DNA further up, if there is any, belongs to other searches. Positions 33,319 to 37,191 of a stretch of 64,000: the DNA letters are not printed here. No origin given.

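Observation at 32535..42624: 3134-aa cysteine-rich giant surface protein co-transcribed with a Ca-binding acidic anchor protein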

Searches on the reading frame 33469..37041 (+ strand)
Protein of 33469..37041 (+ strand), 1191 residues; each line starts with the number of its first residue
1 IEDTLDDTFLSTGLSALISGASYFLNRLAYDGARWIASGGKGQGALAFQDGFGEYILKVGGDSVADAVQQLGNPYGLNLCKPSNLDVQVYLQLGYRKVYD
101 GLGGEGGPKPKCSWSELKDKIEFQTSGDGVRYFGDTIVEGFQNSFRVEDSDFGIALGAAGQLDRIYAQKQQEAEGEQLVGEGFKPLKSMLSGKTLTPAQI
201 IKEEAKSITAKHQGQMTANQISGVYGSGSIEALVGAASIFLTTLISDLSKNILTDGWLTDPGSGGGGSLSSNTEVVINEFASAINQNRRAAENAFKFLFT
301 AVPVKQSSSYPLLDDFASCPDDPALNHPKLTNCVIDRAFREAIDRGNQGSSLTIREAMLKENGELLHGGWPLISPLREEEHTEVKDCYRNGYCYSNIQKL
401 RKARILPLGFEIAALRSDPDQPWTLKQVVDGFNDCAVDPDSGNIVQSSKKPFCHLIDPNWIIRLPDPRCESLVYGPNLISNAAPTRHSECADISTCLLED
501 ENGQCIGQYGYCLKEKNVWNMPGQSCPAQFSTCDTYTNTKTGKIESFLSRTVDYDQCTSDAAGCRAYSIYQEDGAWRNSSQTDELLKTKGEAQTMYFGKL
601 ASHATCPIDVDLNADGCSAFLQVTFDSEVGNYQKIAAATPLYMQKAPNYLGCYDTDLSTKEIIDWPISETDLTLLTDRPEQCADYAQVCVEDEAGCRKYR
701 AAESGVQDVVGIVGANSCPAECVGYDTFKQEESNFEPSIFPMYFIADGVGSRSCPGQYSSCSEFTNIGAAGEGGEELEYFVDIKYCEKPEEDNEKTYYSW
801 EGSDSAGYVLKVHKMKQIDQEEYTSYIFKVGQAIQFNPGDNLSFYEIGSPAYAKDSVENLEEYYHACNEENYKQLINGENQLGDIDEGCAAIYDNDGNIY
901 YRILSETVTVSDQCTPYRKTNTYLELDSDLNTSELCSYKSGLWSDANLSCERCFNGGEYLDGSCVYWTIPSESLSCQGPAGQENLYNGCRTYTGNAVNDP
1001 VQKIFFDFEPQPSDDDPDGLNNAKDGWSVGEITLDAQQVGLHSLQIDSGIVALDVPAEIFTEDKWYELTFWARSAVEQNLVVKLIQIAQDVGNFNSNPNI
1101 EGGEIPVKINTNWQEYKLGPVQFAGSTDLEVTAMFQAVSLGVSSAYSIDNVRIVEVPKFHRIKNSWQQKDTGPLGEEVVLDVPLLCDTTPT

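Call 26: search_solved_structures(query=A2, max_evalue=1, show_alignments=3)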
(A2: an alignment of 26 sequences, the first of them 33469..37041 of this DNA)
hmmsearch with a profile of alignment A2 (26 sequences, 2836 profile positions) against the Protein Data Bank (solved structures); distinct sequences matched with E-value up to 1: 0.

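Call 41: predict_structure(alignment_id=A2)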
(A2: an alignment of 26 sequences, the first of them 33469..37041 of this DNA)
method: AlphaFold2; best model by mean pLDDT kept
length: 1191 residues; sequences in the alignment: 26
mean_pLDDT: 58.7   pTM: 0.33
mean pLDDT of the five models: 58.7, 57.4, 56.2, 54.7, 53.9
residues with pLDDT >= 90: 88; 70-90: 350; 50-70: 245; < 50: 508
segments of 3 or more residues with pLDDT < 50: 1-16, 37-53, 82-110, 121-309, 322-330, 468-472, 475-478, 480-486, 491-566, 574-576, 597-625, 630-634, 637-648, 684-686, 693-697, 699-707, 710-751, 995-999, 1166-1191
pLDDT, mean of each block of 10 residues (from residue 1): 37 49 56 50 45 55 61 54 33 27 38 57 35 34 31 33 40 35 32 37 40 33 33 33 33 31 30 33 36 32 37 69 43 76 81 87 87 78 66 83 82 83 91 80 72 86 64 48 49 41 38 33 31 29 29 38 44 53 60 50 43 36 44 43 40 62 64 63 53 48 43 30 27 30 34 63 80 72 86 89 73 92 80 61 81 86 87 73 71 91 91 89 81 87 89 87 89 71 59 52 76 65 82 65 81 85 85 86 88 73 72 85 85 83 81 78 47 27 26 27
secondary structure, 60 per line:
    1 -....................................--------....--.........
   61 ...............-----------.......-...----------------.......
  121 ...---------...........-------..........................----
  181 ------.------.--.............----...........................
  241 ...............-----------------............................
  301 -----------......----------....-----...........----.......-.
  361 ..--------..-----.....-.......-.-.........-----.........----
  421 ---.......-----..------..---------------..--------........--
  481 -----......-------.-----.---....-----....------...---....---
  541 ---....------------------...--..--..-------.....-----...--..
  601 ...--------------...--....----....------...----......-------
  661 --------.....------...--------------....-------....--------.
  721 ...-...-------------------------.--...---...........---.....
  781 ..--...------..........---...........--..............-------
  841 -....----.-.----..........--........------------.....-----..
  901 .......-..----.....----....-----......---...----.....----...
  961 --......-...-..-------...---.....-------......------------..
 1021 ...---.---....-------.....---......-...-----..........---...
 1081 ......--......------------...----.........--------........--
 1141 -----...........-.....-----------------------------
elements in order (helices of 4 or more, strands of 3 or more residues): H2-37 H46-49 H52-75 H87-93 H114-123 H133-143 H151-176 H197-209 H214-255 H273-300 H312-317 H328-331 H337-347 H354-358 H378-382 H384-390 H394-402 H408-416 H425-430 E471-478 E486-491 E509-512 E518-521 E534-537 E544-547 E566-568 H584-588 E594-596 H599-603 E618-620 E623-626 E631-634 E641-643 H648-653 H669-673 E697-700 E708-711 H720-723 E762-766 H767-772 E776-782 E785-787 E794-803 E807-817 H820-833 H842-845 H857-866 H869-876 E889-893 E899-903 E915-919 E924-927 H933-938 E942-944 E949-953 E958-960 E963-968 E989-993 E1001-1006 H1019-1023 E1031-1034 E1042-1046 E1050-1055 E1065-1074 E1078-1086 E1089-1094 E1107-1109 E1114-1122 E1131-1138 E1146-1156 E1158-1162

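Call 43: fold_search(model_id=the predicted structure, library=pdb)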
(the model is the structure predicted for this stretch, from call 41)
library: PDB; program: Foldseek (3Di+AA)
matches with E <= 10: 1244; with E <= 0.001: 167
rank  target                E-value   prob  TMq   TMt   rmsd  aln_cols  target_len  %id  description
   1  9jsl_D                5.3e-07  1.00  0.09  0.22  18.5       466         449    8  Clostridium perfringens iota toxin pore Ib in prepore V state (released 2025-05-14)
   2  9jsg                  6.2e-07  1.00  0.10  0.21  19.6       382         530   10  Clostridium perfringens iota toxin pore Ib in pore state (released 2025-05-14)
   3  7vnj_A                6.2e-07  1.00  0.10  0.22  20.5       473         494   10  Complex structure of Clostridioides difficile enzymatic component (CDTa) and binding component (CDTb) pore with short  (released 2022-10-26)
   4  9jsi_A                7.3e-07  1.00  0.10  0.25  21.1       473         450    9  Clostridium perfringens iota toxin pore Ib in prepore II state (released 2025-05-14)
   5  2zxq                  8.1e-07  1.00  0.09  0.09  18.7       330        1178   12  Crystal structure of endo-alpha-N-acetylgalactosaminidase from Bifidobacterium longum (EngBF) (released 2009-06-16)
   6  8a1a_A                8.5e-07  1.00  0.09  0.08  19.1       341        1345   12  Structure of a leucinostatin derivative determined by host lattice display : L1F11V1 construct (released 2022-12-07)
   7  9jsk_A                9.0e-07  1.00  0.10  0.24  20.4       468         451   10  Clostridium perfringens iota toxin pore Ib in prepore IV state (released 2025-05-14)
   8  9jsm_E                9.5e-07  1.00  0.09  0.23  19.0       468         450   10  Clostridium perfringens iota toxin pore Ib in prepore VI state (released 2025-05-14)
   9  6qev_B                1.1e-06  1.00  0.09  0.08  18.0       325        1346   12  EngBF DARPin Fusion 4b B6 (released 2019-11-06)
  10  9jsi_F                1.2e-06  1.00  0.10  0.23  21.6       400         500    8  Clostridium perfringens iota toxin pore Ib in prepore II state (released 2025-05-14)
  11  7vnn_D                1.2e-06  1.00  0.09  0.17  24.4       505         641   11  Complex structure of Clostridioides difficile enzymatic component (CDTa) and binding component (CDTb) pore with long s (released 2022-10-26)
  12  9jsi_G                1.4e-06  1.00  0.09  0.22  20.6       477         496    8  Clostridium perfringens iota toxin pore Ib in prepore II state (released 2025-05-14)
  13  9mdi_A                1.4e-06  1.00  0.10  0.21  21.2       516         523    9  Clostridioides difficile Transferase B Component Dimer (released 2025-07-16)
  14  6qep                  1.5e-06  1.00  0.09  0.08  18.1       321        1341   11  EngBF DARPin Fusion 4b H14 (released 2019-11-06)
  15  9jsh_E                1.5e-06  1.00  0.10  0.23  22.0       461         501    9  Clostridium perfringens iota toxin pore Ib in prepore III state (released 2025-05-14)
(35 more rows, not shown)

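Call 44: find_related_loci(query=A2, collection=genome_contigs, flank=10000)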
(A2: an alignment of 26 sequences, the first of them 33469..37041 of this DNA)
Query A2 (1191 aa) in genome_contigs; peptide patterns used: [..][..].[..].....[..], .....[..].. (x = any residue, [..] = any of these).
175 stretches matched a pattern; 101 encode a relative of the query (tblastn E <= 1e-3); the best 80 are kept; 79 distinct loci.
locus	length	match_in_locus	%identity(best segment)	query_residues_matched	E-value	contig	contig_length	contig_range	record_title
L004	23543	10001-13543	48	1-1190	0e+0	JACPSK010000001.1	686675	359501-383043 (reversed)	MAG: Candidatus Magasanikbacteria bacterium isolate NC_groundwater_703_Ag_S-0.2um_44_17 S36_SO-2_scaffold_114964, whole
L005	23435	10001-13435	46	3-1190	0e+0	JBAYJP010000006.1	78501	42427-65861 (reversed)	MAG: Candidatus Magasanikiibacteriota bacterium isolate SO_2016_GW1_59 scaffold00719_OW334_2016, whole genome shotgun se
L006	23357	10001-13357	44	18-1190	0e+0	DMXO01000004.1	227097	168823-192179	MAG TPA_asm: Candidatus Magasanikbacteria bacterium isolate UBA11699 contig_128, whole genome shotgun sequence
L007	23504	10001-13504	45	3-1191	0e+0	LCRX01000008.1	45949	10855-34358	MAG: Candidatus Magasanikbacteria bacterium GW2011_GWA2_56_11 UY92_C0008, whole genome shotgun sequence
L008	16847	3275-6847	44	3-1191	0e+0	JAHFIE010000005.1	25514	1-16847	MAG: Candidatus Magasanikiibacteriota bacterium isolate nzgw355 NODE_1114_length_25515_cov_3.244822, whole genome shotgu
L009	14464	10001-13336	45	1-1191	0e+0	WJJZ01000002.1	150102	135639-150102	MAG: Candidatus Magasanikiibacteriota bacterium isolate Bin_289 k141_130372, whole genome shotgun sequence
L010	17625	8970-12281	44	7-1167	0e+0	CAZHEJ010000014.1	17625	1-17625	MAG TPA_asm: uncultured Gammaproteobacteria bacterium isolate binchicken_co266_196 genome assembly, contig: NODE_5280_le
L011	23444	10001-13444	42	1-1190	0e+0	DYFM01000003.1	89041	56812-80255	MAG TPA_asm: Candidatus Paceibacter sp. isolate BE2011_3_41_10 Afr_mines_BE2011_91_length_89041_cov_4_384207, whole geno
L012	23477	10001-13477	43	3-1190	0e+0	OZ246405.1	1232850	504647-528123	MAG: uncultured Gammaproteobacteria bacterium isolate ERP019367_co1_70 genome assembly, chromosome: 1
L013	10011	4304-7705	41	1-1147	0e+0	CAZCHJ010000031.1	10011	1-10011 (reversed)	MAG TPA_asm: uncultured Gammaproteobacteria bacterium isolate SRP135725_co1_448 genome assembly, contig: NODE_9561_lengt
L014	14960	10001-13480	42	3-1188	0e+0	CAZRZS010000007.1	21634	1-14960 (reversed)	MAG TPA_asm: uncultured Gammaproteobacteria bacterium isolate binchicken_co387_82 genome assembly, contig: NODE_2305_len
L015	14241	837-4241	43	1-1190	0e+0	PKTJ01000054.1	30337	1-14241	MAG: Candidatus Parcubacteria bacterium isolate BM521 sc_843, whole genome shotgun sequence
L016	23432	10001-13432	42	3-1190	0e+0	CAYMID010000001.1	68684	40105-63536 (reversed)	MAG TPA_asm: uncultured Gammaproteobacteria bacterium isolate SRP342105_co2_131 genome assembly, contig: NODE_340_length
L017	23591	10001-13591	43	1-1191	0e+0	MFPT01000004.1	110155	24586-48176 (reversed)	MAG: Candidatus Magasanikbacteria bacterium RIFCSPHIGHO2_01_FULL_41_23 rifcsphigho2_01_scaffold_1557, whole genome shotg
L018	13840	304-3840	43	1-1191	0e+0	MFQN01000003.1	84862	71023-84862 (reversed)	MAG: Candidatus Magasanikbacteria bacterium RIFCSPLOWO2_12_FULL_43_12 rifcsplowo2_12_scaffold_1069, whole genome shotgun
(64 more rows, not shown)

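Call 82: search_protein_representatives(protein=window:33469-37041:+)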
Query: 1191 residues. Proteins with E-value up to 0.001 (for the whole library): 1336; up to 1e-10: 1238; up to 1e-30: 1042. The best 150 are listed.
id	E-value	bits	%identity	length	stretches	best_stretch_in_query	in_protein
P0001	0.0e+00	2789.0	100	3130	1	1-1191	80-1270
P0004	0.0e+00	1215.3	50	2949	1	2-1190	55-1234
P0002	0.0e+00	1110.6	48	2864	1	3-1191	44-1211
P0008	0.0e+00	1092.0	48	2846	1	3-1191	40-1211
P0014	0.0e+00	1059.2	49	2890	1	3-1190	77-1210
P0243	0.0e+00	1055.6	47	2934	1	3-1190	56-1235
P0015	0.0e+00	1043.3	51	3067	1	5-1190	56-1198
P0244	0.0e+00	1029.7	45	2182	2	3-1185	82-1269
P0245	0.0e+00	1021.3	49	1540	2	5-819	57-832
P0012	0.0e+00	1014.0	47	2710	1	8-1168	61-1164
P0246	2.0e-298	1009.4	45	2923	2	3-1190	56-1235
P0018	3.9e-296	1001.8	47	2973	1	2-1190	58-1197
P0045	4.7e-295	998.3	47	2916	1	11-1190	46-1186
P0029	3.3e-294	995.5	45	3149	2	14-1190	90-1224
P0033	3.7e-294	995.3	45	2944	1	3-1169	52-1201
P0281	2.7e-169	581.7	35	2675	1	4-1164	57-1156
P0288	1.4e-161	556.2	35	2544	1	12-1164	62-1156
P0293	2.8e-157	541.9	37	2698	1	16-1157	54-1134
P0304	1.4e-153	529.7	36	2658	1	14-1154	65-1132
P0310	3.1e-148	512.0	35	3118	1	4-1159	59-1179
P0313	2.8e-147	508.8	34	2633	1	15-1165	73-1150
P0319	2.7e-144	498.9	34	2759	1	14-1165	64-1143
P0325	8.0e-141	487.4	34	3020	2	5-571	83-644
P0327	8.1e-140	484.1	36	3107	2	9-569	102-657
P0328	3.3e-137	475.5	34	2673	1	8-1154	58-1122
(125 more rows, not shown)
